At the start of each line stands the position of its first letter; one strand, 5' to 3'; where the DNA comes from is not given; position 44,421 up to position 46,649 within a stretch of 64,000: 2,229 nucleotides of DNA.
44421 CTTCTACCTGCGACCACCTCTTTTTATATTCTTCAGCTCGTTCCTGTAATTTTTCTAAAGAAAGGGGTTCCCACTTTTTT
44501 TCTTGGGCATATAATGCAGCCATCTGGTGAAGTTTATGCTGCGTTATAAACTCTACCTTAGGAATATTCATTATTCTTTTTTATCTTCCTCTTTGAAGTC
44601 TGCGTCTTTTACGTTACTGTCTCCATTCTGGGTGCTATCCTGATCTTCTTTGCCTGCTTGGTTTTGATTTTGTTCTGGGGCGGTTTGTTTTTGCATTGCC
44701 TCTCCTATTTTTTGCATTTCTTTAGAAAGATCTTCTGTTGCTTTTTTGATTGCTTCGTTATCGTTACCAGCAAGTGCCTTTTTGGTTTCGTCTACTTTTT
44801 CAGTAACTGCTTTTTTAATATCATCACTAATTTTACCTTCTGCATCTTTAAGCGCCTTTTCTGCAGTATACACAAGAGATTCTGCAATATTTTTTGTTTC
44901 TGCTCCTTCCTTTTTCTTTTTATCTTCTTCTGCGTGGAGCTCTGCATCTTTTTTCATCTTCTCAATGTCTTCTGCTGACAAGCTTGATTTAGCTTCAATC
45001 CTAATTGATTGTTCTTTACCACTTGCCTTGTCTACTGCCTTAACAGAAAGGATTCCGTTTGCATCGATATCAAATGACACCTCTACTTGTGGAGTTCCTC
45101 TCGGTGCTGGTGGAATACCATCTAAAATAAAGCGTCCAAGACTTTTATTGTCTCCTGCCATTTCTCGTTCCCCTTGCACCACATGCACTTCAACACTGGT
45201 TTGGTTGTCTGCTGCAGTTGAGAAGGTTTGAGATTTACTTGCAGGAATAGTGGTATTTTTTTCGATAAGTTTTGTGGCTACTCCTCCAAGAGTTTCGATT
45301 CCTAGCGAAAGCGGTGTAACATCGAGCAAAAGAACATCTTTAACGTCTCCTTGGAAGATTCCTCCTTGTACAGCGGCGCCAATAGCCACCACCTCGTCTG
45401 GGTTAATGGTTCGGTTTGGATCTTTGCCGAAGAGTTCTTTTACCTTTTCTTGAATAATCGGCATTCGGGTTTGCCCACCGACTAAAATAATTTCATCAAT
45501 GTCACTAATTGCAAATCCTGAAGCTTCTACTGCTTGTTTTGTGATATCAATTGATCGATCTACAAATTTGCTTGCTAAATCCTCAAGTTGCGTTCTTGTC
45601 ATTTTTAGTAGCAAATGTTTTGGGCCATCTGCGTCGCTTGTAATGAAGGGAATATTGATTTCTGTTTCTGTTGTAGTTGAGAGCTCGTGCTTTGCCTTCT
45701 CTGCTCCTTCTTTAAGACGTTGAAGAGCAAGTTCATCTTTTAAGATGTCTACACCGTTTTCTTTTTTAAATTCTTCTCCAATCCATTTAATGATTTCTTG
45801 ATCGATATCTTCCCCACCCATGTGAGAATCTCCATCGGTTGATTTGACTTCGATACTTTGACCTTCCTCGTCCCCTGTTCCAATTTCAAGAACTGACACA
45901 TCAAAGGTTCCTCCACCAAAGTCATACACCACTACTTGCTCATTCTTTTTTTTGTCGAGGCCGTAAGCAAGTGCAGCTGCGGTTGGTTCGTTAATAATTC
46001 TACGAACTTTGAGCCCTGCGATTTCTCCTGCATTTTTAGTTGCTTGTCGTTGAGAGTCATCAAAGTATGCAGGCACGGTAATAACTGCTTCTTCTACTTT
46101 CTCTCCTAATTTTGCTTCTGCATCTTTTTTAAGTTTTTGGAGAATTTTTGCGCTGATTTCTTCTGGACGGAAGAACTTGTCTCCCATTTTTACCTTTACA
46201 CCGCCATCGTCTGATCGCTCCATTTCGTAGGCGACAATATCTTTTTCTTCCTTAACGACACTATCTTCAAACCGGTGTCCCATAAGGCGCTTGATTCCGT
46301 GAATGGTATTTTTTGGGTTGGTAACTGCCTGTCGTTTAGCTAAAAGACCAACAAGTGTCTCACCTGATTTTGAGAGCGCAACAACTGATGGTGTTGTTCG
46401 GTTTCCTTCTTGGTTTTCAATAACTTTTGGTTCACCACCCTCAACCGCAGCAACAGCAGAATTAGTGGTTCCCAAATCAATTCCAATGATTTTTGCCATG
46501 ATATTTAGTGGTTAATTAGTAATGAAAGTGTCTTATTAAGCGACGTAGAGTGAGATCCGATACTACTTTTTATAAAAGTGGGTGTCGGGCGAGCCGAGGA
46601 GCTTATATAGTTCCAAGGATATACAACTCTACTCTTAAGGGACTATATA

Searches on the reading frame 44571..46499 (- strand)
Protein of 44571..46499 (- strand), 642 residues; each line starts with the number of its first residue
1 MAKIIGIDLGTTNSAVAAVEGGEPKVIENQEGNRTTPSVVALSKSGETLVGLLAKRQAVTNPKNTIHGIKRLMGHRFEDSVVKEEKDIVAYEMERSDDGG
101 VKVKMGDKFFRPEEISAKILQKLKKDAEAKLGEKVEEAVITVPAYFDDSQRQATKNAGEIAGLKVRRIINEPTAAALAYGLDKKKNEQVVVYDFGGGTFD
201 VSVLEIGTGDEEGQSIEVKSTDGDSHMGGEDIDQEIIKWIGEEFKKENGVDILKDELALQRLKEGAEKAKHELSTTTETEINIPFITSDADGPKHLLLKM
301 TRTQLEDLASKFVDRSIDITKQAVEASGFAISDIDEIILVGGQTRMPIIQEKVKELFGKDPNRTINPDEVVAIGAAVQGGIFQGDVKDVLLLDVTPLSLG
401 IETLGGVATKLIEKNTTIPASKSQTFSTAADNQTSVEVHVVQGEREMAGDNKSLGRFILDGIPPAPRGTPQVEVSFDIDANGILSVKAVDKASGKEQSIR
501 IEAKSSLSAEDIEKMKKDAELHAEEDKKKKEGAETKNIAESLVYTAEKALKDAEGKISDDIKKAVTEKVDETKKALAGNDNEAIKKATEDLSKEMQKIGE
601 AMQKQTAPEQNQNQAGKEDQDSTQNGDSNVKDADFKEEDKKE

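Call 60: find_homologous_proteins(query=window:44571-46499:-, max_evalue=1e-100)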
Query window:44571-46499:- (642 aa): 8000 proteins with E <= 1e-100 among 8000 candidates; the best 120 are listed.
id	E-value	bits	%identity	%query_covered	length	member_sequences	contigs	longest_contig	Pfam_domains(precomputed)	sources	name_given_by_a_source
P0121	0.0e+0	1352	100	100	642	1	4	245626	PF00012.27,PF06723.20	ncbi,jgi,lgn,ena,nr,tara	ncbi:molecular chaperone DnaK [bacterium]|nr:molecular chaperone DnaK [bacterium]|tara:strand:+ star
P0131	0.0e+0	1129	83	99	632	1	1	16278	PF00012.27,PF06723.20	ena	-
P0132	0.0e+0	1127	83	99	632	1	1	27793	PF00012.27,PF06723.20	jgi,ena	-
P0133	0.0e+0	1125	83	99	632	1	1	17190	PF00012.27,PF06723.20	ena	-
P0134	0.0e+0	1125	83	99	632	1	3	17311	PF00012.27,PF06723.20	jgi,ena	-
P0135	0.0e+0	1125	83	99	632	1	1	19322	PF00012.27,PF06723.20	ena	-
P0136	0.0e+0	1105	81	100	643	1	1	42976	PF00012.27,PF06723.20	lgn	-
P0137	0.0e+0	1070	79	100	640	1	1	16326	PF00012.27,PF06723.20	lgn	-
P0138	0.0e+0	1048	77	99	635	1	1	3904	PF00012.27,PF06723.20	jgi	jgi:molecular chaperone DnaK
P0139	0.0e+0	1046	77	99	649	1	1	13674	PF00012.27,PF06723.20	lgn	-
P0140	0.0e+0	1044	77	99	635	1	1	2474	PF00012.27,PF06723.20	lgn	-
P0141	0.0e+0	1044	77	99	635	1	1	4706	PF00012.27,PF06723.20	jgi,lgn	jgi:molecular chaperone DnaK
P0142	0.0e+0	1042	77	99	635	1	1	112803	PF00012.27,PF06723.20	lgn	-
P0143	0.0e+0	1042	76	99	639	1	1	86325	PF00012.27,PF06723.20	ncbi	-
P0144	0.0e+0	1036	76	100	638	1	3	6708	PF00012.27,PF06723.20,PF27033.1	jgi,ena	-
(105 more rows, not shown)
